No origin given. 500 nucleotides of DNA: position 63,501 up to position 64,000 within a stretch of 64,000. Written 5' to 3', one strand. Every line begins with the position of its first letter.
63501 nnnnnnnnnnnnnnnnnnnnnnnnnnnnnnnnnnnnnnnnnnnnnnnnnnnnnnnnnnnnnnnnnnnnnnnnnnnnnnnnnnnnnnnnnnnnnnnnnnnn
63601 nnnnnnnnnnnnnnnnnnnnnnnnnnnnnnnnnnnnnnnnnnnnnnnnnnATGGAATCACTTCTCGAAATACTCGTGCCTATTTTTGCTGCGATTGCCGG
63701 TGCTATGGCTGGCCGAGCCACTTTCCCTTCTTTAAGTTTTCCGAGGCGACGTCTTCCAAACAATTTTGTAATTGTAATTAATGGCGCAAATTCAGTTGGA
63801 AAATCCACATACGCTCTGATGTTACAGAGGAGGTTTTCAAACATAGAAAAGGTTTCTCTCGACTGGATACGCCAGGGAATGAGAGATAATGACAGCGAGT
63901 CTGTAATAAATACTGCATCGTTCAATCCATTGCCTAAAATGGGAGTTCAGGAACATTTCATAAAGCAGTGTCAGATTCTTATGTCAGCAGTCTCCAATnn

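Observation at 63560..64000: Abrupt GC drop (about 65% to about 40%) at the window end: edge of a horizontally acquired island starting with a P-loop NTPase gene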

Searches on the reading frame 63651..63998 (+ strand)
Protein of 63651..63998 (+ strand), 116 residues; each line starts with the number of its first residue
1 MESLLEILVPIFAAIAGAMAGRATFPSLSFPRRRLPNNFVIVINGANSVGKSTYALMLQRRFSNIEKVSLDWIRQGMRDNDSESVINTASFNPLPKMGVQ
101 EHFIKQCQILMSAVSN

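Call 8: find_homologous_proteins(query=window:63651-63998:+, max_evalue=0.01)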
Query seq(116 aa): 2 candidates shared short words with the query, none scored E <= 0.01.

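Call 9: search_protein_families(library=pfam, proteins=[window:63651-63998:+], max_evalue=1)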
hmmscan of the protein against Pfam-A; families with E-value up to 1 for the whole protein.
seq(116 aa): 6 families
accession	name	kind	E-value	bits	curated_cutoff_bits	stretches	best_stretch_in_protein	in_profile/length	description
PF13173.12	AAA_14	-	0.0077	16.7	27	1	38-81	2-48/129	AAA domain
PF13671.12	AAA_33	-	0.011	16.5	27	1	40-84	1-44/143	AAA domain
PF20720.3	nSTAND3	-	0.028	14.6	27.2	1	35-64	14-43/155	Novel STAND NTPase 3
PF13521.12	AAA_28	-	0.031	15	27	1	41-81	2-44/164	AAA domain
PF13238.12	AAA_18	-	0.051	14.5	29.4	1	41-83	1-43/128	AAA domain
PF07931.18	CPT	-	0.12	12.6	22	1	40-63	3-26/172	Chloramphenicol phosphotransferase-like protein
